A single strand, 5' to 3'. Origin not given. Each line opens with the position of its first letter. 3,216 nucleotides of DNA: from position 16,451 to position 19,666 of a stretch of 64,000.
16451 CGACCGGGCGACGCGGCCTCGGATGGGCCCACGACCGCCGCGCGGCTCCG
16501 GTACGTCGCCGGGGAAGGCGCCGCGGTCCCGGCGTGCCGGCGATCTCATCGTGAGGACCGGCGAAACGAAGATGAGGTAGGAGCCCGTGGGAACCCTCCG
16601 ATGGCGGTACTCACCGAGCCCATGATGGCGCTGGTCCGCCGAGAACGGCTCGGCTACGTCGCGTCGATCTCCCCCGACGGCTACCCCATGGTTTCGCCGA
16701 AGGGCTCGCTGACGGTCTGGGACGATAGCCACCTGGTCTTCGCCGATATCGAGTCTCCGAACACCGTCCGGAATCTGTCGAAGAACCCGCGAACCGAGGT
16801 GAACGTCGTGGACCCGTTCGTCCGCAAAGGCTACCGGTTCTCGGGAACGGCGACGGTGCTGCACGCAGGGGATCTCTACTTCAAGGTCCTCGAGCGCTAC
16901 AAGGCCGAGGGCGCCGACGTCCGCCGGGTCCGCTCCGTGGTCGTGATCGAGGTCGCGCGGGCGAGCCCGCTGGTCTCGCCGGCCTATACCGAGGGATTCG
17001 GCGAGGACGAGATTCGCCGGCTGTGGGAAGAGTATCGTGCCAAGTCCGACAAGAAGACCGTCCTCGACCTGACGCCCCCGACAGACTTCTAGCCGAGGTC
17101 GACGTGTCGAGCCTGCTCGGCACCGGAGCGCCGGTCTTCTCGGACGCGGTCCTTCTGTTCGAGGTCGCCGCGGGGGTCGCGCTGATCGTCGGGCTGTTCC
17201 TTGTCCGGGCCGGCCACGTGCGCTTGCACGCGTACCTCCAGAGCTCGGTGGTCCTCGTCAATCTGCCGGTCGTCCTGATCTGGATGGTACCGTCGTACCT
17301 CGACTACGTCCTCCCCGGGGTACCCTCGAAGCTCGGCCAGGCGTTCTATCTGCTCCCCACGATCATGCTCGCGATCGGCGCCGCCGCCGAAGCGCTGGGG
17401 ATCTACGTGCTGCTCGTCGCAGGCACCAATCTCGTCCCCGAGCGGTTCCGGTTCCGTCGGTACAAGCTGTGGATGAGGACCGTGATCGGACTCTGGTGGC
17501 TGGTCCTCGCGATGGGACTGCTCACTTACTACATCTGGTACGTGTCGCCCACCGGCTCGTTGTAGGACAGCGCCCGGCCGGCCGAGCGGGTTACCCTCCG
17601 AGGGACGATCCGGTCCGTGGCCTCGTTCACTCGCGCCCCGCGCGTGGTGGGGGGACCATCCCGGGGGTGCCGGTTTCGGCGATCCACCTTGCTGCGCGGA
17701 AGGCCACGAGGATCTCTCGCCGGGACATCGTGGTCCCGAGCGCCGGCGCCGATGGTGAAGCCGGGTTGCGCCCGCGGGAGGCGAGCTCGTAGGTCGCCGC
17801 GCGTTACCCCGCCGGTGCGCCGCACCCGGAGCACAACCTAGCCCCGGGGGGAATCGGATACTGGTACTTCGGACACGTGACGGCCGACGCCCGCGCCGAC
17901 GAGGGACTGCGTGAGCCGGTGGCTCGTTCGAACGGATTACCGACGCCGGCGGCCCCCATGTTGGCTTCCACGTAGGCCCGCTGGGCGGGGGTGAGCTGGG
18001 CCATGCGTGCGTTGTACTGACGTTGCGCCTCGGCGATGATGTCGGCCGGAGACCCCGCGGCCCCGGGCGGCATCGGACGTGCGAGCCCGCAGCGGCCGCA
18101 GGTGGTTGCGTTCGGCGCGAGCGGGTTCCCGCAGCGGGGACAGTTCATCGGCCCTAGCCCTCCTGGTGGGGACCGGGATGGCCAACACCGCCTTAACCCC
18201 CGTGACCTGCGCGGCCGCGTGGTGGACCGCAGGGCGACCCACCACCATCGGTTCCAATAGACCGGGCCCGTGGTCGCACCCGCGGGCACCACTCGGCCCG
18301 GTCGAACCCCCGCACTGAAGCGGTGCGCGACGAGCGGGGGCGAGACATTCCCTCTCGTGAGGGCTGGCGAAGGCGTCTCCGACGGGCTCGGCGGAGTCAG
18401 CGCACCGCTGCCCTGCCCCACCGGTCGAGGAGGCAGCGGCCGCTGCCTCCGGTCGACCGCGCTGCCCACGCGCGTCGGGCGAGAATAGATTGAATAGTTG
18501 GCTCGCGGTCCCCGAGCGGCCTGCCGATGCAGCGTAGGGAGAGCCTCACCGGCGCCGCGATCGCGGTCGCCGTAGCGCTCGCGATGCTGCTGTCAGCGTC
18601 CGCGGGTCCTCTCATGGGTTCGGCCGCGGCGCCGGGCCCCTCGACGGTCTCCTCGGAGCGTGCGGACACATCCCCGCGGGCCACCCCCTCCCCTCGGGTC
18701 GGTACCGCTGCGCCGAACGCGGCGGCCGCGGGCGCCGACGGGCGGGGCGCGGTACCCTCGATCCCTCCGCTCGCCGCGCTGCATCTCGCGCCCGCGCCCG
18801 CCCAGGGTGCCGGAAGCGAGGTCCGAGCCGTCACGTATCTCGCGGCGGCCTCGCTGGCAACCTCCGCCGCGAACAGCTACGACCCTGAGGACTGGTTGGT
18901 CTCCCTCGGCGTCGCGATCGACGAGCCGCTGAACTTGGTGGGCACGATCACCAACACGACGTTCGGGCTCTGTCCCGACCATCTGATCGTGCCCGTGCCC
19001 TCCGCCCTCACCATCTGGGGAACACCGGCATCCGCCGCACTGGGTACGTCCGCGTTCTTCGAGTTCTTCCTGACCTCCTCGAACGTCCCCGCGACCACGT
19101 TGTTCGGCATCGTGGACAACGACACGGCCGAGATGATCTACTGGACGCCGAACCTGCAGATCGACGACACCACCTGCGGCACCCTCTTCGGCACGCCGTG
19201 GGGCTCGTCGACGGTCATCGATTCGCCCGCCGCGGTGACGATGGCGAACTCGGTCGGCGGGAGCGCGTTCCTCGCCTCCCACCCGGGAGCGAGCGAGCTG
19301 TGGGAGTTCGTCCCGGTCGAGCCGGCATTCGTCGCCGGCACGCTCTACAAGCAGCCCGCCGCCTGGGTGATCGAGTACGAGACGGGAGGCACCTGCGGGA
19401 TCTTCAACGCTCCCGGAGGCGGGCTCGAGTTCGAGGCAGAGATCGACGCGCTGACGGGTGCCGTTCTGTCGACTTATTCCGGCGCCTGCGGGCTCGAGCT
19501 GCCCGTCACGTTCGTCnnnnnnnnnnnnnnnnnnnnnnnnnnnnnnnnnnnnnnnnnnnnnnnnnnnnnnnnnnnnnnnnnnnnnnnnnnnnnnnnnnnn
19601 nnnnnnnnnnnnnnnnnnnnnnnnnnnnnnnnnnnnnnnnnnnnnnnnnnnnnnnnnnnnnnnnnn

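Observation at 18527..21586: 1019-aa surface glycoprotein with eight novel ~95-aa '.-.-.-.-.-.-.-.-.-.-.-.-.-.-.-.' repeats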

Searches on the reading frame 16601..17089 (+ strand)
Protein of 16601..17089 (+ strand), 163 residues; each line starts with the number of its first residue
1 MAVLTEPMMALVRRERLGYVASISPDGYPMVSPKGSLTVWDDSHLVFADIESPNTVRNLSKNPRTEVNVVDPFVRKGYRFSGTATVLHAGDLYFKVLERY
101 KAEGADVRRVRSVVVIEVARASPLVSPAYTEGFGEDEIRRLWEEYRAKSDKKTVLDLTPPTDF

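Call 27: search_protein_families(library=pfam, proteins=[window:16601-17089:+], max_evalue=0.001)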
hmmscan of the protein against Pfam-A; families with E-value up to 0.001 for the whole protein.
window:16601-17089:+ (163 aa): 1 family
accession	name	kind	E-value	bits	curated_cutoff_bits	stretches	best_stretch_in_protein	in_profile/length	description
PF01243.27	PNPOx_N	-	2.7e-17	63.7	28.1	1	5-119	2-114/120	Pyridoxamine 5'-phosphate oxidase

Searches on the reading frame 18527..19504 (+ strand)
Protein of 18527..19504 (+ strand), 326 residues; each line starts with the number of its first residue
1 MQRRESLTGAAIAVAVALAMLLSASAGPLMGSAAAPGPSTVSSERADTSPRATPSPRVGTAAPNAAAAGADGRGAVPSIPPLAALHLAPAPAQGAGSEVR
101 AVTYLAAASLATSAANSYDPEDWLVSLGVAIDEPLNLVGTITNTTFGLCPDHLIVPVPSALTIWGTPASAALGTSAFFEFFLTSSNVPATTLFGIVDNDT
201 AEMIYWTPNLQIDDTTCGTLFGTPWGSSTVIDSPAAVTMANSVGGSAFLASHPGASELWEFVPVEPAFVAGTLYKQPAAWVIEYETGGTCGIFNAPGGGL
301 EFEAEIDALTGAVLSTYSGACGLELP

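Call 9: search_protein_families(library=pfam, proteins=[window:18527-19504:+], max_evalue=10)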
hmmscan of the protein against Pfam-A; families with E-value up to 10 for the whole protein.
window:18527-19504:+ (326 aa): 2 families
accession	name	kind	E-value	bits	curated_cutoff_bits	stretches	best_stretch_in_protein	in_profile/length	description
PF02740.20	Colipase_C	-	0.0016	19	23.7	1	135-151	28-44/44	Colipase, C-terminal domain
PF03413.25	PepSY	-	0.036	14.8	24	1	278-317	31-60/60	Peptidase propeptide and YPEB domain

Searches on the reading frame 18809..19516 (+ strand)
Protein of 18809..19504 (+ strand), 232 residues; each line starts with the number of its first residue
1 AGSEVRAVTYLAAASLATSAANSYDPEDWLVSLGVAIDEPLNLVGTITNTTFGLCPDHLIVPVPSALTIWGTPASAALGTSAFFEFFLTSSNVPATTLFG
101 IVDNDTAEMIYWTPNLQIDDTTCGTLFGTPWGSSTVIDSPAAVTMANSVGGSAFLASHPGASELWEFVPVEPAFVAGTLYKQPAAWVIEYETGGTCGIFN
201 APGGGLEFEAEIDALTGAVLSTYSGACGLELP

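Call 31: find_homologous_proteins(query=window:18809-19504:+)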
Query window:18809-19504:+: 2201 candidates shared short words with the query, none scored E <= 0.001.

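Call 43: predict_structure(alignment_id=A2)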
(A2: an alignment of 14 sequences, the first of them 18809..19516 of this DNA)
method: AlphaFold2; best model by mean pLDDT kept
length: 236 residues; sequences in the alignment: 14
mean_pLDDT: 82.8   pTM: 0.82
mean pLDDT of the five models: 82.8, 81.6, 79.8, 78.6, 76.9
residues with pLDDT >= 90: 111; 70-90: 74; 50-70: 42; < 50: 9
segments of 3 or more residues with pLDDT < 50: 199-201, 232-236
pLDDT, mean of each block of 10 residues (from residue 1): 81 96 93 89 78 71 86 92 93 89 95 70 59 77 96 92 89 80 90 61 77 93 80 45
secondary structure, 60 per line:
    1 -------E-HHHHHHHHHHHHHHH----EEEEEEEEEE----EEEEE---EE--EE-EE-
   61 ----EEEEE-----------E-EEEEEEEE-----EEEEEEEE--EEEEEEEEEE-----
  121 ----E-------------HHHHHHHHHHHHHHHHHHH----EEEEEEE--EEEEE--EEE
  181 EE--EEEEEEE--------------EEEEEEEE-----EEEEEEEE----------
elements in order: H10-24 E29-38 E43-47 E65-69 E83-90 E96-103 E106-115 H139-157 E162-168 E171-175 E178-182 E185-191 E206-213 E219-226

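Call 45: search_protein_representatives(alignment_id=A2)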
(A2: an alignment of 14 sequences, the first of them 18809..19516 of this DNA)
Query: 14 sequences, 235 profile positions. Proteins with E-value up to 0.001 (for the whole library): 474; up to 1e-10: 221; up to 1e-30: 28. The best 150 are listed.
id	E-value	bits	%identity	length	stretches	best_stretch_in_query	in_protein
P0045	1.7e-82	292.6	-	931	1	3-235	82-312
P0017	2.3e-81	288.9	-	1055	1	2-235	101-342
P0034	3.6e-80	285.0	-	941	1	2-235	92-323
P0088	2.6e-76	272.4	-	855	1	3-235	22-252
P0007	7.8e-75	267.5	-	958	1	5-235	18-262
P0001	1.2e-73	263.6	-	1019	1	5-234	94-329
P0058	2.7e-71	255.9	-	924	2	23-235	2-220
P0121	1.6e-69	250.1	-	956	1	3-235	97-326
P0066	6.2e-65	235.1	-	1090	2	3-235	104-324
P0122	3.3e-64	232.8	-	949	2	5-235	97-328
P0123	5.9e-61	222.1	-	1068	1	3-235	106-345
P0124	3.8e-60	219.5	-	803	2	11-234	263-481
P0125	3.7e-53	196.6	-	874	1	4-235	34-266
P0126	4.7e-50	186.4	-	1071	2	10-235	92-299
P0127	7.2e-48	179.3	-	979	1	3-234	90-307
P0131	2.0e-34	135.2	-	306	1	5-229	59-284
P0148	2.1e-26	109.0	-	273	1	4-226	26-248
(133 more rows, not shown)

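Call 46: fold_search(model_id=the predicted structure, library=pdb)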
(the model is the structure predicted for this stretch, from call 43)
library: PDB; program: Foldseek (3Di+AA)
matches with E <= 10: 270; with E <= 0.001: 0
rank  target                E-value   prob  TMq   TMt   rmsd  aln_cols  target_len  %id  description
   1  4exr                  2.0e-02  1.00  0.34  0.50   5.0       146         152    9  Crystal structure of a putative lipoprotein (CD1622) from Clostridium difficile 630 at 1.85 A resolution (released 2012-06-27)
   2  5coz                  1.5e-01  0.30  0.24  0.18  14.1       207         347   12  Crystal structure of an uncharacterized protein (EUBREC_2869) from Eubacterium rectale ATCC 33656 at 1.45 A resolution (released 2015-08-05)
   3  6vfy_F                2.1e-01  0.15  0.24  0.20  14.0       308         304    8  Crystal structure of mouse acyl-CoA thioesterase 7 with CoA (released 2020-01-29)
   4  4zv3_B                2.6e-01  0.06  0.16  0.13  18.0       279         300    8  Crystal structure of the N- and C-terminal domains of mouse acyl-CoA thioesterase 7 (released 2015-06-03)
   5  7cqy_D                2.8e-01  0.08  0.17  0.10  17.9       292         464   10  Tetrathionate hydrolase from Acidithiobacillus ferrooxidans mutant - D325N (released 2021-01-27)
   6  6l8a_F                2.8e-01  0.07  0.15  0.10  17.1       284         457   10  Tetrathionate hydrolase from Acidithiobacillus ferrooxidans (released 2020-11-11)
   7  4zv3_A                2.9e-01  0.06  0.16  0.14  17.8       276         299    7  Crystal structure of the N- and C-terminal domains of mouse acyl-CoA thioesterase 7 (released 2015-06-03)
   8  6l8a_E                3.1e-01  0.05  0.14  0.09  17.8       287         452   10  Tetrathionate hydrolase from Acidithiobacillus ferrooxidans (released 2020-11-11)
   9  8khg_A                3.4e-01  0.05  0.16  0.15  15.9       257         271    8  Itaconyl-CoA hydratase PaIch (released 2024-05-15)
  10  5bp4_R                5.0e-01  0.07  0.18  0.10  12.5       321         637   10  Modifying region (DH-ER-KR) of a mycocerosic acid synthase-like (MAS-like) PKS (released 2016-03-09)
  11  6mbh                  5.0e-01  0.06  0.18  0.15  14.5       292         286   10  GphF DH1 P1711L, L1744P variant: An isomerase-inactive variant of GphF DH1 (released 2018-09-19)
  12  8huc_D                5.0e-01  0.05  0.16  0.16  13.1       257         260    7  Crystal structure of PaIch (Pec1) (released 2023-12-27)
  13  5bp3_B                5.2e-01  0.06  0.18  0.16  13.0       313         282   10  Dehydratase domain (DH) of a mycocerosic acid synthase-like (MAS-like) PKS, crystal form 2 (released 2016-03-09)
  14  5bp4_L                6.2e-01  0.06  0.18  0.08  13.5       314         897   10  Modifying region (DH-ER-KR) of a mycocerosic acid synthase-like (MAS-like) PKS (released 2016-03-09)
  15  2gc4_A                6.5e-01  0.05  0.14  0.10  14.9       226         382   13  Structural comparison of the oxidized ternary electron transfer complex of methylamine dehydrogenase, amicyanin and cy (released 2006-11-28)
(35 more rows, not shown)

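Call 63: search_solved_structures(query=A2, max_evalue=10, show_alignments=2)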
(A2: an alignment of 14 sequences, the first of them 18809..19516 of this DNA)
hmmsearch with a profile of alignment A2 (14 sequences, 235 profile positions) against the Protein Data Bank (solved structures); distinct sequences matched with E-value up to 10: 1.
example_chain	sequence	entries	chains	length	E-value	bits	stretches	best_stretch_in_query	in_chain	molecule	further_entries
9vy3_A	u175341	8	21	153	0.55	12.7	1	199-222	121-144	Propeptide, PepSY amd peptidase M4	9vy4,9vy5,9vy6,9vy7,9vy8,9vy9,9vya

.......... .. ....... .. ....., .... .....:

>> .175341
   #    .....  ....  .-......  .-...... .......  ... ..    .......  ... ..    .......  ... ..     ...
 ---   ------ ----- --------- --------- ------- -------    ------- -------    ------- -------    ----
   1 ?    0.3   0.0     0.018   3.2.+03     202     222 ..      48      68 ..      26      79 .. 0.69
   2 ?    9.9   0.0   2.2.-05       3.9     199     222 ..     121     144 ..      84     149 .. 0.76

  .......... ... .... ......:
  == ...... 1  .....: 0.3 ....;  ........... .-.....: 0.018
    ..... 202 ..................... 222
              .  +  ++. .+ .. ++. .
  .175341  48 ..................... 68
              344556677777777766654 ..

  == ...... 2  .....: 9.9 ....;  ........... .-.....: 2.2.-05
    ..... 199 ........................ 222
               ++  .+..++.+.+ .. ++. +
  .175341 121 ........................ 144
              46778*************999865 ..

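Call 79: find_encoding_contigs(protein=P0131, flank=6000, max_places=4)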
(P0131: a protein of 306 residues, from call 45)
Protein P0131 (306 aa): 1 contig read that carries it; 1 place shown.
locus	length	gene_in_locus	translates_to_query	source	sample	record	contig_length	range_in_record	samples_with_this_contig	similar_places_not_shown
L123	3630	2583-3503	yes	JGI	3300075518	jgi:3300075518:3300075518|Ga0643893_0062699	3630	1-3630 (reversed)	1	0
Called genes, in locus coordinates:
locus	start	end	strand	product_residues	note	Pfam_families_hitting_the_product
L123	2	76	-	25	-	?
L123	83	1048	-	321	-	PF03308:MeaB, PF02492:cobW (faint)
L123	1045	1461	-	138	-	PF02310:B12-binding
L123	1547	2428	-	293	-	PF06847:Arc_PepC_II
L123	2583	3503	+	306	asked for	-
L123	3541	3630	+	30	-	?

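Call 80: find_encoding_contigs(protein=P0148, flank=6000, max_places=4)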
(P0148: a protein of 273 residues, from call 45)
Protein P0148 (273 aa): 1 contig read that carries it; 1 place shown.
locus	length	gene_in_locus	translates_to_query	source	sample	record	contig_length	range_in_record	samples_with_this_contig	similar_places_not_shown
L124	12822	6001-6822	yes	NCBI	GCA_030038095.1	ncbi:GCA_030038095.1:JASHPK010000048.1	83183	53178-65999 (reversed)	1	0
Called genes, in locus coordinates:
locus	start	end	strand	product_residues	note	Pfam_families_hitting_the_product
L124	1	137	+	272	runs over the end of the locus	PF00535:Glycos_transf_2, PF13641:Glyco_tranf_2_3, PF13632:Glyco_trans_2_3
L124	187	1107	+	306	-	PF22199:FKBP26_IF (weak)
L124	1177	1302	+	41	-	-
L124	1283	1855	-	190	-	PF08123:DOT1 (faint), PF13649:Methyltransf_25 (weak)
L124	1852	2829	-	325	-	PF03308:MeaB, PF02492:cobW (weak)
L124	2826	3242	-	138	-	PF02310:B12-binding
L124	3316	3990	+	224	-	PF01596:Methyltransf_3, PF01135:PCMT (weak), PF13578:Methyltransf_24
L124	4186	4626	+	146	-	-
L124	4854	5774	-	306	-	PF01478:Peptidase_A24 (faint), PF06847:Arc_PepC_II (weak)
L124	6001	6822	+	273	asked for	-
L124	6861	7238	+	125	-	PF01092:Ribosomal_S6e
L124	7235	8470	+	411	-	PF00009:GTP_EFTU, PF03144:GTP_EFTU_D2 (weak), PF09173:eIF2_C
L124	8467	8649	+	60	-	PF03966:Trm112p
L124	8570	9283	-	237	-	PF04199:Cyclase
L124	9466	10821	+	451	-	-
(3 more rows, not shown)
